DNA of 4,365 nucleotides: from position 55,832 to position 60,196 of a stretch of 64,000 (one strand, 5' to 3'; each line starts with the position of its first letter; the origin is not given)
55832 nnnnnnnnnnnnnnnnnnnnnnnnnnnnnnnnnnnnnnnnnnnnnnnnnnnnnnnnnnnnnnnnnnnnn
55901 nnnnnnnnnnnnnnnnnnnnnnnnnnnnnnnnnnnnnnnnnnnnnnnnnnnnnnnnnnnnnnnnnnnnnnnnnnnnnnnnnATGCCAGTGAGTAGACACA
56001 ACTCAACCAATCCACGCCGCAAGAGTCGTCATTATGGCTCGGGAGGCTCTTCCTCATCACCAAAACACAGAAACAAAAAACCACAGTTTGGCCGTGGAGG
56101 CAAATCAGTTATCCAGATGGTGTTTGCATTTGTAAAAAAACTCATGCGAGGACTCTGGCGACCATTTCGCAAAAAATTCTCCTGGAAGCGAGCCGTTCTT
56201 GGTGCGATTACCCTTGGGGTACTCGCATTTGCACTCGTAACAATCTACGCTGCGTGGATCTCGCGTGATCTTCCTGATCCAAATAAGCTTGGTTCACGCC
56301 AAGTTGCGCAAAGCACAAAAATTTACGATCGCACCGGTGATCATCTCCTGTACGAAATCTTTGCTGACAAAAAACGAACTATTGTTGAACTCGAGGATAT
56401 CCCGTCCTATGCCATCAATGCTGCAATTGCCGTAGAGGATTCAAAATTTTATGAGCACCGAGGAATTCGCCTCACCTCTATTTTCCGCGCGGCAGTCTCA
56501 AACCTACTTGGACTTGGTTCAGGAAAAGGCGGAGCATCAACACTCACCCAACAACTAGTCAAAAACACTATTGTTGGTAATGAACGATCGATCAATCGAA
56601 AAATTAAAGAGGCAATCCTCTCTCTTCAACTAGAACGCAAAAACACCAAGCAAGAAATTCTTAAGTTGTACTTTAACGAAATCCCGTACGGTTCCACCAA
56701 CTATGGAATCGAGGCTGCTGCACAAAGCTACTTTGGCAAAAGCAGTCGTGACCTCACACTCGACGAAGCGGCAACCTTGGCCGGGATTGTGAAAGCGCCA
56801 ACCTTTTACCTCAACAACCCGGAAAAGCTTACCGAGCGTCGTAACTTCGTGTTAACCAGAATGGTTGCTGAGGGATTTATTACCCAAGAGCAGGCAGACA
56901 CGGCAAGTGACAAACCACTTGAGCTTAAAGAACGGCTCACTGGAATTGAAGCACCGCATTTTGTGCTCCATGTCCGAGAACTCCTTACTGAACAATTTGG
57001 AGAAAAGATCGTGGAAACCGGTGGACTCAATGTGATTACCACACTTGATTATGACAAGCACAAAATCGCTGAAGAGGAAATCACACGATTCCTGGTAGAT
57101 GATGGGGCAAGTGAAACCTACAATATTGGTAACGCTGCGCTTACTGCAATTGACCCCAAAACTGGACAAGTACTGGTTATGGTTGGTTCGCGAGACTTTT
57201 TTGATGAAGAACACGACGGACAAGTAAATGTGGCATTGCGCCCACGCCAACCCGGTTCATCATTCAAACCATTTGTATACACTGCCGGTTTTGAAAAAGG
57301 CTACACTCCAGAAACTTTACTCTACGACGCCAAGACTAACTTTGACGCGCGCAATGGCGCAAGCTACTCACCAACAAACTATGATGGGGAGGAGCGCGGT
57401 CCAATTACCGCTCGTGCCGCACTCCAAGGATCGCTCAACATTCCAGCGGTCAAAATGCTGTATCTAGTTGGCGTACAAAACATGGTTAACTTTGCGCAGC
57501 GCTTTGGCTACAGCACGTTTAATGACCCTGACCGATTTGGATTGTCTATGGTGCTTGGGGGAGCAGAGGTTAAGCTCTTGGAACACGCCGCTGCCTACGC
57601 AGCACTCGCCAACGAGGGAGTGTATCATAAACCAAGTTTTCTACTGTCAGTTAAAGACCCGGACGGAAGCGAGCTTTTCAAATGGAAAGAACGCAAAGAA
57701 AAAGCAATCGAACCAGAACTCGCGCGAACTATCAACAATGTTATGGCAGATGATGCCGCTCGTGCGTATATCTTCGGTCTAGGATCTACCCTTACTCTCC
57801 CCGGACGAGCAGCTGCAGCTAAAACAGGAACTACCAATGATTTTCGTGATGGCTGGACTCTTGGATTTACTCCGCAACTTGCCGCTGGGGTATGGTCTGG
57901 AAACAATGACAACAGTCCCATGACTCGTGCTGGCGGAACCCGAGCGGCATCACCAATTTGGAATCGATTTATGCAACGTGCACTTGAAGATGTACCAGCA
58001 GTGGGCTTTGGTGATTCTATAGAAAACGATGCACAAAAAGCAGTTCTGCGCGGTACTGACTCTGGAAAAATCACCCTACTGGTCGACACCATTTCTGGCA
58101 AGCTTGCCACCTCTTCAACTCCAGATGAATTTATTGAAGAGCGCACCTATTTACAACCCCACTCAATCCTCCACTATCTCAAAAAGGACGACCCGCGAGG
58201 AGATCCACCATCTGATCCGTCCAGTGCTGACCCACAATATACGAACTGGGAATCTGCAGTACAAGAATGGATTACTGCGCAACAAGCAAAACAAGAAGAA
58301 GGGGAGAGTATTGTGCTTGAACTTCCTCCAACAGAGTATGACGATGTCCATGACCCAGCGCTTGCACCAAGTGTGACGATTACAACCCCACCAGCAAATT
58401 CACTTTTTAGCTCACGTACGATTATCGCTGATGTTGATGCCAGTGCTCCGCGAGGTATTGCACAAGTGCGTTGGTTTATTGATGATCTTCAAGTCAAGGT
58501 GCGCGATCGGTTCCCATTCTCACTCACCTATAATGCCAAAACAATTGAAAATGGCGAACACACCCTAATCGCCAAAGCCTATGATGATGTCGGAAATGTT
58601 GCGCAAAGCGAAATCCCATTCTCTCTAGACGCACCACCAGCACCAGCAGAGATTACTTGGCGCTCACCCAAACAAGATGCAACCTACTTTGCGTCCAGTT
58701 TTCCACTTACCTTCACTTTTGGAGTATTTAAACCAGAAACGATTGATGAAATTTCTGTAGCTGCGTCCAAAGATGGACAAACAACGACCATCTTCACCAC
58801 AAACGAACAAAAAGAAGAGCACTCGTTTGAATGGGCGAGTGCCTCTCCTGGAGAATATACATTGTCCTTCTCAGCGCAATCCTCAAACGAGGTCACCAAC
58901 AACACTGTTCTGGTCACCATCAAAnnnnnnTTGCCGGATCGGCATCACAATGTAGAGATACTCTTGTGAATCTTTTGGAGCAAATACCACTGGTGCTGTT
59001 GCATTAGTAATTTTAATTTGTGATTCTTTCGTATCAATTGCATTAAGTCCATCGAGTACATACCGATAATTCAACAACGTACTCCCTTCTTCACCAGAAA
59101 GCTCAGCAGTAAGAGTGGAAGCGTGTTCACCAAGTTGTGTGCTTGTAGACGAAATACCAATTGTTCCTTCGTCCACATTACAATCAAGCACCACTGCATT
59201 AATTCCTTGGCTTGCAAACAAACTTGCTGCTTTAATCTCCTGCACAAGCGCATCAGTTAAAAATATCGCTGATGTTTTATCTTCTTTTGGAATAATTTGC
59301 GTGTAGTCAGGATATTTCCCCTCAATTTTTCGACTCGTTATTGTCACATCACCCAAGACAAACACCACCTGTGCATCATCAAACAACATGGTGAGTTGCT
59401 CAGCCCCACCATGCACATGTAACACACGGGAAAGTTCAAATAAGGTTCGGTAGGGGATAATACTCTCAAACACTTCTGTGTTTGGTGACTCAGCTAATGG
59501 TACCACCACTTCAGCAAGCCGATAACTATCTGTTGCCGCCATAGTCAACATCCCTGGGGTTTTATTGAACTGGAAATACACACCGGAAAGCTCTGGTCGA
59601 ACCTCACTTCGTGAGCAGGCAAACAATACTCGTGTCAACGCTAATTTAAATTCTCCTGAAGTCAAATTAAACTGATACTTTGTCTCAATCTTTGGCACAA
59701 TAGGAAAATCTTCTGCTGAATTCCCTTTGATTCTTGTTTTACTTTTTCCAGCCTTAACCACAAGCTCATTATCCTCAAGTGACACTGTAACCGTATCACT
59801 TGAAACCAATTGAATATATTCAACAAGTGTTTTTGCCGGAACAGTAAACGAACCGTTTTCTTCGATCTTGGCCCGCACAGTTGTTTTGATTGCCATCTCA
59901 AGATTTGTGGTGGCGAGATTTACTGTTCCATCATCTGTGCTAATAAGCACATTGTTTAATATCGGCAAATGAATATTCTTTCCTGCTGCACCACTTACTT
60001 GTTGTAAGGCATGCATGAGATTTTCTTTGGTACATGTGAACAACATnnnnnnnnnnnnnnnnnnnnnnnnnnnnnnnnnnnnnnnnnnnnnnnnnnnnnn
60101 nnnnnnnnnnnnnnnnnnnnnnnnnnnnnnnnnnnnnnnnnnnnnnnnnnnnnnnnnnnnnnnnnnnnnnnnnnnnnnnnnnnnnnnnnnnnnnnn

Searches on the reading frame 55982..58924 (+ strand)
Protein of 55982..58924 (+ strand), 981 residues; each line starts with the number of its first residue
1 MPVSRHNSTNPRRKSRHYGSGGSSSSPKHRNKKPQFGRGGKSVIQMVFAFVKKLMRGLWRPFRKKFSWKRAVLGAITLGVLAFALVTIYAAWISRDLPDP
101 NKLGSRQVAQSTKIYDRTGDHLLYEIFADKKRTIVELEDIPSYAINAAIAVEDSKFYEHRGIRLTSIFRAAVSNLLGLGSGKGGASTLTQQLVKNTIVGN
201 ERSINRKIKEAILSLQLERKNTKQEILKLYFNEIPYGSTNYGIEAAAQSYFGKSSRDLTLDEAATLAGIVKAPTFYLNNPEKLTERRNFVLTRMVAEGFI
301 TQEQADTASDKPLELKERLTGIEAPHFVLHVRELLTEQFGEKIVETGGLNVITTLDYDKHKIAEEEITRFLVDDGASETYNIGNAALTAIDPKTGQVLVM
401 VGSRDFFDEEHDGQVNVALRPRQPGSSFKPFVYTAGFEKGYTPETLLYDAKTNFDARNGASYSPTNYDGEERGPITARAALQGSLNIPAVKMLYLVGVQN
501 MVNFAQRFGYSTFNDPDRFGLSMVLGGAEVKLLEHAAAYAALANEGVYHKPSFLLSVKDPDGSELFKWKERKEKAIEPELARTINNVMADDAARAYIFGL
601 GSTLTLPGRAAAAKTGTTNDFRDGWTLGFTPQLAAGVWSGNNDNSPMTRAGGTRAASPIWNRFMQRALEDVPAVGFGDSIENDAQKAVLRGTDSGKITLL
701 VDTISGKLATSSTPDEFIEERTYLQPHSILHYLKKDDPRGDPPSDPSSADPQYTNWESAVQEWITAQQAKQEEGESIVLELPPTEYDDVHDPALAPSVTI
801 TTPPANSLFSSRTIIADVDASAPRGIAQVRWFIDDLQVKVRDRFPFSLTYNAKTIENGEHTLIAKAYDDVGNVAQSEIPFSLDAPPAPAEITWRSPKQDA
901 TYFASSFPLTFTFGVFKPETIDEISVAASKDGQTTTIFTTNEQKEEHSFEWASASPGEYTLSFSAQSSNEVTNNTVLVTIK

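Call 8: search_protein_families(library=pfam, proteins=[window:55982-58924:+], max_evalue=0.001)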
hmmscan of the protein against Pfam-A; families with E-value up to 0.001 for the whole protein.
window:55982-58924:+ (981 aa): 4 families
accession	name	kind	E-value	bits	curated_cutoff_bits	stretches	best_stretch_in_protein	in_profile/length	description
PF00912.28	Transgly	-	9.8e-59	198.2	27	1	124-294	6-177/178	Transglycosylase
PF00905.27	Transpeptidase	-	7.2e-28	98.1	22.1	1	387-665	3-299/299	Penicillin binding protein transpeptidase domain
PF17957.7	Big_7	-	6.7e-12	46.3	24.1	1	796-862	1-68/70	Bacterial Ig domain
PF19077.6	Big_13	-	2.8e-05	24.9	27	0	848-883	66-101/102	Bacterial Ig-like domain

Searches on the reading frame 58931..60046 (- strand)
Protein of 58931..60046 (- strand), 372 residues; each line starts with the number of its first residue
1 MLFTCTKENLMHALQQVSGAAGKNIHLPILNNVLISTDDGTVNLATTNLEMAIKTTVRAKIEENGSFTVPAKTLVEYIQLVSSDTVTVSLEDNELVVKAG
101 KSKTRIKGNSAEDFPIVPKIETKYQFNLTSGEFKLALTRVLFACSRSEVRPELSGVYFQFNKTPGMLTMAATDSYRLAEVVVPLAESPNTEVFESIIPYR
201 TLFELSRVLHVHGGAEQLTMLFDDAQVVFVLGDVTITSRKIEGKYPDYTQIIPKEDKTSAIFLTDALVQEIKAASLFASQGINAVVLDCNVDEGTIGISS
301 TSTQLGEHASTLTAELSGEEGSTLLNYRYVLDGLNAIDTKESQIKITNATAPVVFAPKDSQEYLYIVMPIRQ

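Call 11: search_protein_families(library=pfam, proteins=[window:58931-60046:-], max_evalue=0.001)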
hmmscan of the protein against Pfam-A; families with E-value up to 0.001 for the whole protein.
window:58931-60046:- (372 aa): 3 families
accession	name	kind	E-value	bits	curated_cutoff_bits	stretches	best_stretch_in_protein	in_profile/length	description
PF00712.24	DNA_pol3_beta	-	1.3e-30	106.4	24.4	1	1-117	1-119/120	DNA polymerase III beta subunit, N-terminal domain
PF02767.21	DNA_pol3_beta_2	-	1.7e-30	106.1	27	2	128-247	2-116/116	DNA polymerase III beta subunit, central domain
PF02768.20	DNA_pol3_beta_3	-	1.2e-17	64.2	27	1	250-371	2-121/121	DNA polymerase III beta subunit, C-terminal domain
